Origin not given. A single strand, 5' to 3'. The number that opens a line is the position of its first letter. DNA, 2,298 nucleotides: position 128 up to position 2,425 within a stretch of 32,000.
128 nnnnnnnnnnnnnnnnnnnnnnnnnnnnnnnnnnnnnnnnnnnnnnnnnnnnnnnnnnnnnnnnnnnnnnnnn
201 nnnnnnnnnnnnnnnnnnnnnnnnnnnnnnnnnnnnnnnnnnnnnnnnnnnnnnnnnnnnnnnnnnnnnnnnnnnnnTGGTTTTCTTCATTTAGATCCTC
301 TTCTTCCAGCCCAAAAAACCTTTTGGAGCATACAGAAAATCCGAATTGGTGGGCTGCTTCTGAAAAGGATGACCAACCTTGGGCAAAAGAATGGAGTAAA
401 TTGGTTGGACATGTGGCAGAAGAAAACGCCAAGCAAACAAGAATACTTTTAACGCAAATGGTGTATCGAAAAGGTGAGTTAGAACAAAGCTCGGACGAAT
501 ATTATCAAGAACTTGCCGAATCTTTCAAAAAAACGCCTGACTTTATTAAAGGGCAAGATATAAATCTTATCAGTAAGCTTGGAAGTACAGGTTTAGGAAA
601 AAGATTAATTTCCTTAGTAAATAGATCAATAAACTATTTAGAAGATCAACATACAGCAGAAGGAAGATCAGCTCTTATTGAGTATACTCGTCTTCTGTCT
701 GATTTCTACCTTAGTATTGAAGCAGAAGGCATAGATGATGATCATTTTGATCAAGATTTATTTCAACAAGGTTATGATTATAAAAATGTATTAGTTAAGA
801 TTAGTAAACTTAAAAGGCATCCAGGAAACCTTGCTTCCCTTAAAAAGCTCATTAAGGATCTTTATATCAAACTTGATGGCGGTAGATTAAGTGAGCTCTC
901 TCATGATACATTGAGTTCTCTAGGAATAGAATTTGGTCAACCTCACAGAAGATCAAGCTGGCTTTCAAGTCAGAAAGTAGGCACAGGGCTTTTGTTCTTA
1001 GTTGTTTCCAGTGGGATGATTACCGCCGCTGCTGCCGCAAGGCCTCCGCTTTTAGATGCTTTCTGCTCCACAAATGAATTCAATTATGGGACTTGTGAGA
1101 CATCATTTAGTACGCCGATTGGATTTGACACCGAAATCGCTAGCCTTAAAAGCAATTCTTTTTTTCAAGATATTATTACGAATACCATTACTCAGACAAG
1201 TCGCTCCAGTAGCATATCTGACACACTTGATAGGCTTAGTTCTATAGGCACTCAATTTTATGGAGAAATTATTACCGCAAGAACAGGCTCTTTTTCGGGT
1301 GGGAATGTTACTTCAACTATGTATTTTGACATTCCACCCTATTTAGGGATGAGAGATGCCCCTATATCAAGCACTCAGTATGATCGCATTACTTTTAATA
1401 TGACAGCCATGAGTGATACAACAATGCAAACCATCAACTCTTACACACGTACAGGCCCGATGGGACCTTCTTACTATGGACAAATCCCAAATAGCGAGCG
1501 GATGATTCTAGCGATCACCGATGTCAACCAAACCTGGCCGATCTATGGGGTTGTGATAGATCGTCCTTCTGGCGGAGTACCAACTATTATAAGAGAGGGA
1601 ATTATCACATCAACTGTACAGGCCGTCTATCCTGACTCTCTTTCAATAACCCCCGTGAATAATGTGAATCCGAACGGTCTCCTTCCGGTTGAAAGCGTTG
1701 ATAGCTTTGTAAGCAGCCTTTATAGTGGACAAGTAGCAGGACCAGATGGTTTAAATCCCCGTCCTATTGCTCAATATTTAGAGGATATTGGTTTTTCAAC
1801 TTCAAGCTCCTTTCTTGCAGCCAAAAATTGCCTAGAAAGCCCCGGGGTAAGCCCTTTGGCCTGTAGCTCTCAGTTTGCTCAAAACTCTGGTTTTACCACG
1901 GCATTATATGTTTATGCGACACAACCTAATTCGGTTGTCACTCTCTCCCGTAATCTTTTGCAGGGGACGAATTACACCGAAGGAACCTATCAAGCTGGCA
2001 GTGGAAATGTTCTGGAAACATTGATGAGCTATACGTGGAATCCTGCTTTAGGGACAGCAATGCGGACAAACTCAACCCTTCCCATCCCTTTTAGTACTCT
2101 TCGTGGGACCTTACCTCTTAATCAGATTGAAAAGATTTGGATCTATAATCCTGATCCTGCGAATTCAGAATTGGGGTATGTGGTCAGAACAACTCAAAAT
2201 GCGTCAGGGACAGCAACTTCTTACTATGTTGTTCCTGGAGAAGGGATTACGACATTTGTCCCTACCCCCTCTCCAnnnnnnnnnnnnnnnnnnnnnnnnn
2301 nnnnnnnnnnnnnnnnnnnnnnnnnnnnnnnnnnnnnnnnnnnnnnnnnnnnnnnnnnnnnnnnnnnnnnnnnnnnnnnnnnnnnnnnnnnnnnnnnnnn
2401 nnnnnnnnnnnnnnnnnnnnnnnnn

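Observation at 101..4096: Receptor-kinase-like domain order in a bacterial protein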

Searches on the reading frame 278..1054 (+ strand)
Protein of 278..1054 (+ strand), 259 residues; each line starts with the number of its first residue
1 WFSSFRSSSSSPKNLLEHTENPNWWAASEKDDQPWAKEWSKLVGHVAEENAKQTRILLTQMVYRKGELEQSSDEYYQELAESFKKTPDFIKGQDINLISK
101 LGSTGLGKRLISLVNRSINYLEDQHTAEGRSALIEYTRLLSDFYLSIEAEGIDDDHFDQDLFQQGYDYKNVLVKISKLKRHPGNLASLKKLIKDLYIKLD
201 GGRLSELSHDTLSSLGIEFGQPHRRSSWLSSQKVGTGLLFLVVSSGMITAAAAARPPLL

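Call 82: predict_structure(alignment_id=A7)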
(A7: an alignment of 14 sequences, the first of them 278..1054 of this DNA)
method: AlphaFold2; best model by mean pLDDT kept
length: 259 residues; sequences in the alignment: 14
mean_pLDDT: 78.6   pTM: 0.73
mean pLDDT of the five models: 78.6, 78.0, 77.6, 76.9, 74.3
residues with pLDDT >= 90: 131; 70-90: 63; 50-70: 15; < 50: 50
segments of 3 or more residues with pLDDT < 50: 1-4, 6-14, 223-259
pLDDT, mean of each block of 10 residues (from residue 1): 42 49 77 92 95 93 91 88 90 91 93 92 84 89 89 72 91 92 95 95 90 88 40 41 43 39
secondary structure, 60 per line:
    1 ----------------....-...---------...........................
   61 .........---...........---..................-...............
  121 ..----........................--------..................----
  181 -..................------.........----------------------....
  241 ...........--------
elements in order: H17-20 H34-69 H73-83 H87-104 H106-122 H127-150 H159-176 H182-199 H206-214 H237-251

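Call 84: fold_search(model_id=the predicted structure, library=pdb)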
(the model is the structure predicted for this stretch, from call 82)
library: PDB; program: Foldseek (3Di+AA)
matches with E <= 10: 142; with E <= 0.001: 0
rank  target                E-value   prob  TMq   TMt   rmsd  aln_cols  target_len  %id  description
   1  8to0_Aa               7.0e-01  0.12  0.15  0.13  22.5       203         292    9  48-nm repeating structure of doublets from mouse sperm flagella (released 2023-11-01)
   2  5nug_A                8.5e-01  0.12  0.18  0.02  34.9       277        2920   12  Motor domains from human cytoplasmic dynein-1 in the phi-particle conformation (released 2017-06-28)
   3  7ung_D0               1.8e+00  0.06  0.14  0.14  25.4       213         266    7  48-nm repeat of the human respiratory doublet microtubule (released 2022-10-05)
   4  5c5b_B                1.9e+00  0.08  0.17  0.13  24.0       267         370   12  Crystal Structure of Human APPL BAR-PH Heterodimer (released 2016-06-22)
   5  3qwe                  2.1e+00  0.06  0.14  0.14  32.5       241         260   10  Crystal structure of the N-terminal domain of the GEM interacting protein (released 2011-03-23)
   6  3sog                  2.2e+00  0.11  0.20  0.24  23.9       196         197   13  Crystal structure of the BAR domain of human Amphiphysin, isoform 1 (released 2011-07-13)
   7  6z0c_B                2.2e+00  0.10  0.21  0.25  15.7       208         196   14  Structure of in silico modelled artificial Maquette-3 protein (released 2021-03-17)
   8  1i4t_A                2.3e+00  0.14  0.22  0.29  23.4       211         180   12  CRYSTAL STRUCTURE ANALYSIS OF RAC1-GMPPNP IN COMPLEX WITH ARFAPTIN (released 2001-05-16)
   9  7sqc_1V               2.3e+00  0.06  0.14  0.16  30.9       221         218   14  Ciliary C1 central pair apparatus isolated from Chlamydomonas reinhardtii (released 2022-04-13)
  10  3mtt                  2.3e+00  0.06  0.13  0.18  30.6       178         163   16  Crystal structure of iSH2 domain of human p85beta, Northeast Structural Genomics Consortium Target HR5531C (released 2010-05-19)
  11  8otz_EW               2.4e+00  0.09  0.19  0.16  23.7       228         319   10  48-nm repeat of the native axonemal doublet microtubule from bovine sperm (released 2023-11-22)
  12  7rtt_B                2.4e+00  0.05  0.15  0.11  31.1       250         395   11  Cryo-EM structure of a TTYH2 cis-dimer (released 2021-08-25)
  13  9s98_C                2.5e+00  0.23  0.27  0.35  14.2       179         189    9  CdvB2 filament - high twist, class A (released 2026-01-28)
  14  1i4t_B                2.5e+00  0.08  0.18  0.24  21.7       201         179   15  CRYSTAL STRUCTURE ANALYSIS OF RAC1-GMPPNP IN COMPLEX WITH ARFAPTIN (released 2001-05-16)
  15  1i4d_A                2.7e+00  0.08  0.18  0.23  23.5       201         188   18  CRYSTAL STRUCTURE ANALYSIS OF RAC1-GDP COMPLEXED WITH ARFAPTIN (P21) (released 2001-05-16)
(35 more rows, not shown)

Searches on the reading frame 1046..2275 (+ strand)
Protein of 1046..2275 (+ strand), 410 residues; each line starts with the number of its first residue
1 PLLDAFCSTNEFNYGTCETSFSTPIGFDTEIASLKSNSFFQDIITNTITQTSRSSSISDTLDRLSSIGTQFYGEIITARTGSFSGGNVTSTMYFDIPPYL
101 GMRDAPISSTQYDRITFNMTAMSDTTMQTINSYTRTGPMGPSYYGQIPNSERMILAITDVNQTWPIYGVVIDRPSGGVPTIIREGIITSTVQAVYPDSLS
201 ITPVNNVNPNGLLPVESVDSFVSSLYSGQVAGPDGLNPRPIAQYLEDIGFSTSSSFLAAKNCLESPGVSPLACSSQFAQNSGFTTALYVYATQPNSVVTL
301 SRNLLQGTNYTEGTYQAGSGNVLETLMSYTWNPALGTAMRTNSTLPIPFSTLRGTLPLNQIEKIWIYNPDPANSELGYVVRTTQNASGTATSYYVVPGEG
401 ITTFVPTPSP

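Call 31: predict_structure(alignment_id=A3)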
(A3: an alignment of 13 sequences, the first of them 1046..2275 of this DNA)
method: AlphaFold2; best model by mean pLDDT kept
length: 410 residues; sequences in the alignment: 13
mean_pLDDT: 53.6   pTM: 0.41
mean pLDDT of the five models: 53.6, 48.6, 43.2, 43.1, 39.2
residues with pLDDT >= 90: 0; 70-90: 79; 50-70: 152; < 50: 179
segments of 3 or more residues with pLDDT < 50: 9-12, 81-91, 134-148, 190-225, 264-272, 279-295, 317-324, 331-400, 407-410
pLDDT, mean of each block of 10 residues (from residue 1): 58 58 66 82 86 80 82 71 38 57 56 59 57 43 41 79 74 75 70 32 27 37 53 62 63 58 47 50 42 47 53 50 52 40 40 30 32 35 35 37 47
secondary structure, 60 per line:
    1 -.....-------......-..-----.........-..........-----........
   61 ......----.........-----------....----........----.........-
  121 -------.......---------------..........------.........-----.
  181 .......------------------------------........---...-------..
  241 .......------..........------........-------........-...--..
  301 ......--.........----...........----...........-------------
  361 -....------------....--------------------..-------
elements in order: H2-6 H14-19 H28-36 H38-47 H53-66 E71-79 E91-94 E99-106 E111-119 E128-134 E150-159 E166-174 E180-187 H218-225 E229-231 H241-247 H254-263 H270-277 E285-292 E299-306 E309-317 E322-332 E337-347 E362-365 E378-381

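Call 37: fold_search(model_id=the predicted structure, library=pdb)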
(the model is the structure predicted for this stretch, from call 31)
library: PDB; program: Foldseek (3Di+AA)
matches with E <= 10: 1060; with E <= 0.001: 0
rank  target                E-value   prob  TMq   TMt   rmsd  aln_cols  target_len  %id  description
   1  6in9_A                1.4e-02  0.13  0.10  0.14  22.1       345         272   11  Crystal structure of MucB in complex with MucA(peri) (released 2019-07-24)
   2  3lk4_1                2.1e-02  0.69  0.10  0.13  13.4       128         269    9  Crystal structure of CapZ bound to the uncapping motif from CD2AP (released 2010-04-07)
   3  7p0t_A                2.7e-02  0.16  0.13  0.19  25.2       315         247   11  CRYSTAL STRUCTURE OF THE MURINE CLASS I MAJOR HISTOCOMPATIBILITY COMPLEX H-2DB IN COMPLEX WITH LCMV-DERIVED GP33 PEPTI (released 2022-03-23)
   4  7tdz_i                3.0e-02  0.11  0.12  0.06  21.4       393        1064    8  Cryo-EM model of protomer of the cytoplasmic ring of the nuclear pore complex from Xenopus laevis (released 2022-06-22)
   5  1izn_C                3.4e-02  0.69  0.10  0.13  11.6       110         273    9  Crystal Structure of Actin Filament Capping Protein CapZ (released 2003-04-08)
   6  7wb4_e                3.4e-02  0.10  0.11  0.05  28.7       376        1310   12  Cryo-EM structure of the NR subunit from X. laevis NPC (released 2022-03-02)
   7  7ds8_A                3.6e-02  0.63  0.10  0.13  13.9       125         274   10  Crystal structure of actin capping protein in complex with twinflin-1/CD2AP CPI chimera peptide (CDN-TWC) (released 2021-03-03)
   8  3lk2_A                3.8e-02  0.75  0.12  0.18  12.8       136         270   10  Crystal structure of CapZ bound to the uncapping motif from CARMIL (released 2010-04-07)
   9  7r5k_R0               3.8e-02  0.07  0.09  0.04  26.7       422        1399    9  Human nuclear pore complex (constricted) (released 2022-06-22)
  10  7ds2_A                4.7e-02  0.51  0.10  0.13  13.6       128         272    9  Crystal structure of actin capping protein in complex with twinflin-1 C-terminus tail (released 2021-03-03)
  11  3kg9_B                4.7e-02  0.07  0.09  0.11  21.1       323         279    7  Dehydratase domain from CurK module of Curacin polyketide synthase (released 2010-01-19)
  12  6xt9_I                4.7e-02  0.07  0.10  0.06  35.2       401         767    8  Subunits BBS 1,4,8,9,18 of the human BBSome complex (released 2020-01-29)
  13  3aaa_A                4.9e-02  0.51  0.10  0.13  13.3       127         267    9  Crystal Structure of Actin capping protein in complex with V-1 (released 2010-08-04)
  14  9hcj_R0               4.9e-02  0.13  0.11  0.04  24.8       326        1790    9  D. discoideum nuclear pore complex (released 2024-12-25)
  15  7pi2_G                5.5e-02  0.09  0.11  0.14  26.0       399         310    6  PfCyRPA bound to monoclonal antibody Cy.003 Fab fragment (released 2022-02-09)
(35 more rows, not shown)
